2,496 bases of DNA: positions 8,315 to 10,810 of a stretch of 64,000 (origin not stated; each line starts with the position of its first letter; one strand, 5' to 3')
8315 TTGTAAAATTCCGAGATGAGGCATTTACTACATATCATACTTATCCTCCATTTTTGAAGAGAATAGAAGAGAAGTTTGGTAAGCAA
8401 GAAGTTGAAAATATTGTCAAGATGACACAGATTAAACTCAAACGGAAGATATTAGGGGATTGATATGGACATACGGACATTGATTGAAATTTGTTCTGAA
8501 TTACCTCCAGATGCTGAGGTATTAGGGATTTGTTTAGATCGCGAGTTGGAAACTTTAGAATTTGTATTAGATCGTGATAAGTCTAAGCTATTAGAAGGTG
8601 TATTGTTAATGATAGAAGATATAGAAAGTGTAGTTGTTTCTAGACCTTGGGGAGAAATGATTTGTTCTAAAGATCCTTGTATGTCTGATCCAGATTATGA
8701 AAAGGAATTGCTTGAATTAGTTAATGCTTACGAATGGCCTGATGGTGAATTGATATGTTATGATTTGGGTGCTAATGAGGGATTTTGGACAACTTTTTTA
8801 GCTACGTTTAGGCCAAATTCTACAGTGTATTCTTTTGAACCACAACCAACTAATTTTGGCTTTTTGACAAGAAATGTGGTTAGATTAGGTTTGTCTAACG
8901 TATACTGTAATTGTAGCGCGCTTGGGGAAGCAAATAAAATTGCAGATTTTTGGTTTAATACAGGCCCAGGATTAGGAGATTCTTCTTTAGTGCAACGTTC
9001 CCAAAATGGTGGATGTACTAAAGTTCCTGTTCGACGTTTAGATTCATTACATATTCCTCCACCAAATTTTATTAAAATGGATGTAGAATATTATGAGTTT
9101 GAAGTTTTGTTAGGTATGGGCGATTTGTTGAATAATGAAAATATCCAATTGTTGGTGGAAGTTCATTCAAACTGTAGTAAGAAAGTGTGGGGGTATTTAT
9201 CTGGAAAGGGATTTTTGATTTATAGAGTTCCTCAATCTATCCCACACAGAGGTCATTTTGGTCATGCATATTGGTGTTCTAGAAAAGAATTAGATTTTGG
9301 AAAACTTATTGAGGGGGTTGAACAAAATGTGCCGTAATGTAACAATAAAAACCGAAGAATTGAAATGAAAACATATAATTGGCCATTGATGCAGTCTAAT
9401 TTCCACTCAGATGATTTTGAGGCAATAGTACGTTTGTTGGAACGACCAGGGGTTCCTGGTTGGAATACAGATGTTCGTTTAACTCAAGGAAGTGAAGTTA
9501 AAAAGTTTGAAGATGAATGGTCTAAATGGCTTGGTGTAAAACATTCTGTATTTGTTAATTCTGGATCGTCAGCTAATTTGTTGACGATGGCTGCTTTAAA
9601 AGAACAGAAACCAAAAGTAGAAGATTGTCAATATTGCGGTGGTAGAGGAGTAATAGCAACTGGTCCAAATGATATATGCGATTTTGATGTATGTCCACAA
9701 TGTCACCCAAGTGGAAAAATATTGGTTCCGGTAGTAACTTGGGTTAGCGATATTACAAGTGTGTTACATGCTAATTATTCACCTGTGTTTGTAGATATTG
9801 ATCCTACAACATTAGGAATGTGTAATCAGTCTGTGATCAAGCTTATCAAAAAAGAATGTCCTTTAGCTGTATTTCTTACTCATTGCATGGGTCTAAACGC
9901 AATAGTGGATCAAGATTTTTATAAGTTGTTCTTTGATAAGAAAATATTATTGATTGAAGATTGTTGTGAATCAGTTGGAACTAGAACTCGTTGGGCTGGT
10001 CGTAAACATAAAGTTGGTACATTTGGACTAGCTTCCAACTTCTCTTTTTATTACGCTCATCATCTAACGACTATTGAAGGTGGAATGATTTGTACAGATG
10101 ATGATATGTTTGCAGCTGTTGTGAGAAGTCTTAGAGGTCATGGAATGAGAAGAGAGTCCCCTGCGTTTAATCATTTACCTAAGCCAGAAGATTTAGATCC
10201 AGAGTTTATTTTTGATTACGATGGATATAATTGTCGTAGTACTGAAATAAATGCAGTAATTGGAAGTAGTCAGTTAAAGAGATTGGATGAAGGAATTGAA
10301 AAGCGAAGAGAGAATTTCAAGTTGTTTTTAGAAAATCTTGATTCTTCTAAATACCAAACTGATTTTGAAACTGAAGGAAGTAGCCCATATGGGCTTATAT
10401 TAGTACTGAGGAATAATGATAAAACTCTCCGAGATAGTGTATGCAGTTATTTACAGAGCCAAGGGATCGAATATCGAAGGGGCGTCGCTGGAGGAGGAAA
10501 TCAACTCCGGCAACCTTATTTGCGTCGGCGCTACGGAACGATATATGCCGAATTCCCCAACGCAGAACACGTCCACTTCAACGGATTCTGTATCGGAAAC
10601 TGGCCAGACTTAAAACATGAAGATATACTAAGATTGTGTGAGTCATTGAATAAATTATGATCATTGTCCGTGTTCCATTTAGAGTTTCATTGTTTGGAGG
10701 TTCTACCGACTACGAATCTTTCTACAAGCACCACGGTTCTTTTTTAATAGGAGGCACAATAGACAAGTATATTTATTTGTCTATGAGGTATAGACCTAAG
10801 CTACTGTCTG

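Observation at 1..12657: Large phage-borne nucleotide-sugar synthesis and glycosylation island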

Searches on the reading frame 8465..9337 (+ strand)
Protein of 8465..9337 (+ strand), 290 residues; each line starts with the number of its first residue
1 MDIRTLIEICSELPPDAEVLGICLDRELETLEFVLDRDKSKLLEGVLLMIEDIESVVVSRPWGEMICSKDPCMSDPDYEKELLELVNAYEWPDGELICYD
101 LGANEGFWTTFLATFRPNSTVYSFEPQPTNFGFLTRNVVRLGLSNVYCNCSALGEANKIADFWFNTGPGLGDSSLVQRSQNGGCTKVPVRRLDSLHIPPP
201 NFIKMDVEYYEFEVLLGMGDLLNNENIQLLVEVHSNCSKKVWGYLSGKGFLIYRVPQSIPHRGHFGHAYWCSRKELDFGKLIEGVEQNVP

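Call 5: search_protein_families(library=pfam, proteins=[window:8465-9337:+], max_evalue=0.01)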
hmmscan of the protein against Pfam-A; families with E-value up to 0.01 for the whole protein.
window:8465-9337:+ (290 aa): 1 family
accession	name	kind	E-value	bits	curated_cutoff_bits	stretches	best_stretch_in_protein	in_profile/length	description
PF05050.19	Methyltransf_21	-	1.9e-15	57.8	22.7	1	100-241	1-162/173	Methyltransferase FkbM domain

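Call 24: search_protein_families(library=ncbifam, proteins=[window:8465-9337:+], max_evalue=0.001)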
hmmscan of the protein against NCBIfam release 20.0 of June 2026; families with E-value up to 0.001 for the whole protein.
window:8465-9337:+ (290 aa): 1 family
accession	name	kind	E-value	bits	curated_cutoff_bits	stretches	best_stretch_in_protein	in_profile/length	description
TIGR01444.1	fkbM_fam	subfamily_domain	3.4e-23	82.7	37.7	1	98-234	2-143/143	FkbM family methyltransferase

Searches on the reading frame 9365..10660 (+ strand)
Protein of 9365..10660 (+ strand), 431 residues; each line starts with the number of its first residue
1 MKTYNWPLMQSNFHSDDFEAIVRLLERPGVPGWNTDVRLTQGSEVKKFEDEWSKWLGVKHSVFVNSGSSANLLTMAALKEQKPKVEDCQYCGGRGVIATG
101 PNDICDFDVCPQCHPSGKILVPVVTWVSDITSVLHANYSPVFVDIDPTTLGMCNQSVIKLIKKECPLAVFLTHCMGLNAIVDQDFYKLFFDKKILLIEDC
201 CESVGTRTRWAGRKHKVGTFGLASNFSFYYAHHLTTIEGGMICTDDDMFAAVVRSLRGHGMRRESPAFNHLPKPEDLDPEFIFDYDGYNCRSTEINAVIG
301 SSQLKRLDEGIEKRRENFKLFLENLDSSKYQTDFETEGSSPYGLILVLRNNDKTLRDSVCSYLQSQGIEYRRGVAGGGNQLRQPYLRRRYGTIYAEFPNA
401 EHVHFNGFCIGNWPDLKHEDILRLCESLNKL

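Call 5: search_protein_families(library=pfam, proteins=[window:9365-10660:+], max_evalue=0.01)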
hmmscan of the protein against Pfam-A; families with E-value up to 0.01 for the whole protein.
window:9365-10660:+ (431 aa): 2 families
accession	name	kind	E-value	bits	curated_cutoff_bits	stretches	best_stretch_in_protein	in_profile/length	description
PF01041.23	DegT_DnrJ_EryC1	-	2.3e-60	205.2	19.8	2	115-428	63-359/360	DegT/DnrJ/EryC1/StrS aminotransferase family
PF00684.25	DnaJ_CXXCXGXG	-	0.0052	17.5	32.7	0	81-120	11-54/65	DnaJ central domain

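Call 14: search_dna_similar(query=window:9365-10660:+, collection=phages, mode=protein, max_rows=20)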
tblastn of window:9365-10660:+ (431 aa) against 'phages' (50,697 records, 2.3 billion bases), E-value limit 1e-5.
Records with a match: 73; places in all: 78; records where one place covers at least 80% of the query: 62.
Best place of each record, by identity: <60% 73.
By first word of the organism name: Synechococcus 54; Flavobacterium 4; uncultured 2; Marine 2; Salmonella 2; Aphanizomenon 2; Pseudomonas 1; Planktothrix 1; Pelagibacter 1; Caudoviricetes 1; and 3 more.
By host as written in the record: - 52; Synechococcus sp. MW02 4; Flavobacterium sp. LMO8 4; Synechococcus sp. 3; Salmonella enterica subsp. enterica serovar Kentucky 2; Synechococcus sp. WH 7803 1; Pseudomonas aeruginosa 1; Synechococcus sp. LTWRED 1; and 5 more.
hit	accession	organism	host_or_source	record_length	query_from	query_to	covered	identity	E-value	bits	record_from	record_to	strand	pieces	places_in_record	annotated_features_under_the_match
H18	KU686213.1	Synechococcus phage S-CAM7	Synechococcus sp.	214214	4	431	99%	35.4%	2e-60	218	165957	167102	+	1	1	putative CDP-4-keto-6-deoxy-D-glucose-3-dehydrase | GDP-L-fucose synthetase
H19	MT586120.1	Synechococcus phage S-CAM7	Synechococcus sp. WH 7803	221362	4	431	99%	35.3%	1e-60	219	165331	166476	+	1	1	hypothetical protein (x2)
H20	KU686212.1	Synechococcus phage S-CAM7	Synechococcus sp.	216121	4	431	99%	35.3%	1e-60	219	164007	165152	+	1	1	putative CDP-4-keto-6-deoxy-D-glucose-3-dehydrase | GDP-L-fucose synthetase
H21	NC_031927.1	Synechococcus phage S-CAM7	Synechococcus sp.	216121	4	431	99%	35.3%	1e-60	219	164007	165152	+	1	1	aminotransferase | nucleotide-sugar epimerase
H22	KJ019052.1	Synechococcus phage ACG-2014f_Syn7803C7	-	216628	4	431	99%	34.9%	2e-59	215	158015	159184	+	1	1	hypothetical protein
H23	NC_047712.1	Synechococcus phage ACG-2014f_Syn7803C7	-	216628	4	431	99%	34.9%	2e-59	215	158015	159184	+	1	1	aminotransferase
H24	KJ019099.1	Synechococcus phage ACG-2014f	-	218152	4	431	99%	34.7%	1e-59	216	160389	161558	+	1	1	hypothetical protein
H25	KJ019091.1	Synechococcus phage ACG-2014f_Syn7803US26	-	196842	4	431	99%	34.7%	2e-59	215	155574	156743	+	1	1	hypothetical protein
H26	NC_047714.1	Synechococcus phage ACG-2014f_Syn7803US26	-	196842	4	431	99%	34.7%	2e-59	215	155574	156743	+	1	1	aminotransferase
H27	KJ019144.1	Synechococcus phage ACG-2014f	-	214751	4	431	99%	34.7%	2e-59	215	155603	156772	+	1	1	hypothetical protein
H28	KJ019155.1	Synechococcus phage ACG-2014f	-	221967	4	431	99%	34.7%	2e-59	215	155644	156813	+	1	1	hypothetical protein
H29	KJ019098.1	Synechococcus phage ACG-2014f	-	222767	4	431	99%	34.7%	2e-59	215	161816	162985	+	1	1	hypothetical protein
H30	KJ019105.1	Synechococcus phage ACG-2014f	-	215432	4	431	99%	34.7%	4e-59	214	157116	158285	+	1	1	hypothetical protein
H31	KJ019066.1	Synechococcus phage ACG-2014f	-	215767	4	431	99%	34.7%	4e-59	214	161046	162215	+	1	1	hypothetical protein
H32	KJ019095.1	Synechococcus phage ACG-2014f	-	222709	4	431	99%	34.7%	4e-59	214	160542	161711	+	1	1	hypothetical protein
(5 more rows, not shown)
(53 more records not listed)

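Call 24: search_protein_families(library=ncbifam, proteins=[window:9365-10660:+], max_evalue=0.001)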
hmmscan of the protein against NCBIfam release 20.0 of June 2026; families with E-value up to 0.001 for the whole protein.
window:9365-10660:+ (431 aa): 7 families
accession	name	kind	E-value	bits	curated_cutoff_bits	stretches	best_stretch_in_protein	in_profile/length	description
NF011936.0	PRK15407.1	equivalog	1.5e-58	198.6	423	2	127-429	124-433/440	lipopolysaccharide biosynthesis protein RfbH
TIGR03588.1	PseC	equivalog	1.2e-44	152.8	423.5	1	38-430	25-378/380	UDP-4-amino-4,6-dideoxy-N-acetyl-beta-L-altrosamine transaminase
TIGR04181.1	NHT_00031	hypoth_equivalog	2.3e-33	115.6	420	1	116-372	70-324/359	LegC family aminotransferase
NF008658.2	PRK11658.1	equivalog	2.7e-30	105.3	631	1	115-430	72-375/379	UDP-4-amino-4-deoxy-L-arabinose aminotransferase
TIGR04427.1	PLP_DesI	equivalog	3.6e-24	85.6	650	1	91-427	65-378/390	dTDP-4-dehydro-6-deoxyglucose aminotransferase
NF008687.0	PRK11706.1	equivalog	5.1e-15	55.1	375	1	113-368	68-314/375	dTDP-4-amino-4,6-dideoxygalactose transaminase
TIGR02379.1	ECA_wecE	subfamily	2.9e-07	29.6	434.85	1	116-265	71-215/376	dTDP-4-amino-4,6-dideoxy-D-glucose transaminase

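Call 25: search_solved_structures(query=window:9365-10660:+, max_evalue=1e-10, show_alignments=3)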
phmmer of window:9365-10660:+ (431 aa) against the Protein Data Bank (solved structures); distinct sequences matched with E-value up to 1e-10: 34.
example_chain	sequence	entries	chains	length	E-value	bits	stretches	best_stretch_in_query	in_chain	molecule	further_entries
2gms_A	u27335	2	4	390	9.9e-46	159.3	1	110-414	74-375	Putative pyridoxamine 5-phosphate-dependent dehydrase, Wbdk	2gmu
3b8x_A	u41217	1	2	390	9.2e-45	156.1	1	110-414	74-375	Pyridoxamine 5-phosphate-dependent dehydrase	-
2r0t_A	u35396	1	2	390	1.7e-44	155.2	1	110-414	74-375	Pyridoxamine 5-phosphate-dependent dehydrase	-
3gr9_A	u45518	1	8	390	4.5e-44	153.8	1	110-414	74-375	ColD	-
3bcx_A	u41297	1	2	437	1.7e-33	119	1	116-421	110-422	CDP-6-deoxy-L-threo-D-glycero-4-hexulose-3-dehydrase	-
3bb8_A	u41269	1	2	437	2.9e-32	114.9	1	116-421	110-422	CDP-4-keto-6-deoxy-D-glucose-3-dehydrase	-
9wvy_A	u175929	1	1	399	2.7e-24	88.7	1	113-369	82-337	Putative NDP-4-keto-6-deoxyglucose-3-dehydratase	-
3bn1_A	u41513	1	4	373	1e-23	86.7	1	114-371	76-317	Perosamine synthetase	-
3dr7_A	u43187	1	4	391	1.3e-23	86.4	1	114-370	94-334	Putative perosamine synthetase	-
3dr4_A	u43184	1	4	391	1.8e-23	86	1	114-370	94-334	Putative perosamine synthetase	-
7b0d_A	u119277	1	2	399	8.8e-22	80.3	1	120-359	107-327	Glutamine--scyllo-inositol transaminase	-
8sng_A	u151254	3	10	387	1.1e-19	73.4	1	84-430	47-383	UDP-4-amino-4-deoxy-L-arabinose--oxoglutarate aminotransferase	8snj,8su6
5u1z_A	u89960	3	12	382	8.4e-19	70.5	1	116-430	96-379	Putative aminotransferase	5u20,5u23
5u21_A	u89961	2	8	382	1.1e-18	70.1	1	117-430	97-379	Putative aminotransferase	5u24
7b0m_AAA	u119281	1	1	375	1.3e-18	69.9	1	117-372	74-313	Sugar aminotransferase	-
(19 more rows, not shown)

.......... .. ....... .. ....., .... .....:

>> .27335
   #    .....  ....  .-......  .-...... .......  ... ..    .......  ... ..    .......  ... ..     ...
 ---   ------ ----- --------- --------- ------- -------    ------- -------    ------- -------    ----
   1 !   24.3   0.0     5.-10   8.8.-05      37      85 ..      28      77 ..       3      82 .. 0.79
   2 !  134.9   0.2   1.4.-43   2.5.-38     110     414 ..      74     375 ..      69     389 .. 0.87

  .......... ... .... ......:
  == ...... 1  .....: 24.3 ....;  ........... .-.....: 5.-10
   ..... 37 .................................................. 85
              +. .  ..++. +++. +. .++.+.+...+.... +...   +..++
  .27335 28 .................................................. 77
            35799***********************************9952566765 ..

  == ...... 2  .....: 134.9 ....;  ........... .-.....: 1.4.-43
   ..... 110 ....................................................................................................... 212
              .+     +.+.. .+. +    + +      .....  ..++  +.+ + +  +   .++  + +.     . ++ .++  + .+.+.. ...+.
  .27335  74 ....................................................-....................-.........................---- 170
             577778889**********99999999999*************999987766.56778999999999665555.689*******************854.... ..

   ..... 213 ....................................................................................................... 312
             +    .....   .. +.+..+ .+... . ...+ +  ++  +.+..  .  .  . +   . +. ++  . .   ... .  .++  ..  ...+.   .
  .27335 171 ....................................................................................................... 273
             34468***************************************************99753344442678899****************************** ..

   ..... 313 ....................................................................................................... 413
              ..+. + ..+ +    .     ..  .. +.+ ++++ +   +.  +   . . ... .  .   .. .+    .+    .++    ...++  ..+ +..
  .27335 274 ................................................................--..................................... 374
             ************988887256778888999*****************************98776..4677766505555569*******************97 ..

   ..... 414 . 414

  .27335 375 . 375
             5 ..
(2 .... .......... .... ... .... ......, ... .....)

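Call 61: get_annotated_region(hit=H21, flank=9000)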
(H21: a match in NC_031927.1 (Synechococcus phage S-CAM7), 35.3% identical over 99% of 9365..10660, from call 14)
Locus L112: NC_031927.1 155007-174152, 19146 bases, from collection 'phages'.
description: Synechococcus phage S-CAM7 isolate 0910CC49, complete genome.
organism: Synechococcus phage S-CAM7 (NCBI taxid 1883368)
taxonomy: Viruses; Duplodnaviria; Heunggongvirae; Uroviricota; Caudoviricetes; Kyanoviridae; Mazuvirus; Mazuvirus scam7
host: Synechococcus sp.; source: -; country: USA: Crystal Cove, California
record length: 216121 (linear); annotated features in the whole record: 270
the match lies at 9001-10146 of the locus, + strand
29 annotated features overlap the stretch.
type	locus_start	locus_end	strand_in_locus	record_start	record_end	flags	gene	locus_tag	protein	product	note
CDS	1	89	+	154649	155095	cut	-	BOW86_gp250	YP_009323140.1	tail collar fiber protein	-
CDS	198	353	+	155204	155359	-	-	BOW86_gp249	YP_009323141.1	hypothetical protein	-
CDS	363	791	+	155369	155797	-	-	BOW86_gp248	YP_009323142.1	NAD synthetase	Annotated in some cyanophage as NAD synthetase; gp202, GIY-YIG_SF Superfamily protein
CDS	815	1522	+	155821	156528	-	-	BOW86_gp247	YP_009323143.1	hypothetical protein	-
CDS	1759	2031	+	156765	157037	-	-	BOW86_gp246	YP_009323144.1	lysin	-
CDS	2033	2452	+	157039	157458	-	-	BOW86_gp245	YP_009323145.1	CpeT-like antenna protein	-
CDS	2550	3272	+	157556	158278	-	-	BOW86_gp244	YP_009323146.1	hypothetical protein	-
CDS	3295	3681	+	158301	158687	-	-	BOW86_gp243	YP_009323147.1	hypothetical protein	-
CDS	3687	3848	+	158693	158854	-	-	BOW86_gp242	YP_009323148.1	hypothetical protein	-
CDS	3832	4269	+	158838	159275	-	-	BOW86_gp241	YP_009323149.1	peptide deformylase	-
CDS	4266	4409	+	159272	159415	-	-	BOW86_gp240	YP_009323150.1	hypothetical protein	-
CDS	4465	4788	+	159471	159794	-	-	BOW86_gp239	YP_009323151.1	hypothetical protein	-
CDS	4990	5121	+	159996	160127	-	-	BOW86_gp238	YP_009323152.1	hypothetical protein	-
CDS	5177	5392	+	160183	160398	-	-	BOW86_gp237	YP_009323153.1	hypothetical protein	-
CDS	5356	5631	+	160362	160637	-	-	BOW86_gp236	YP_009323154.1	hypothetical protein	-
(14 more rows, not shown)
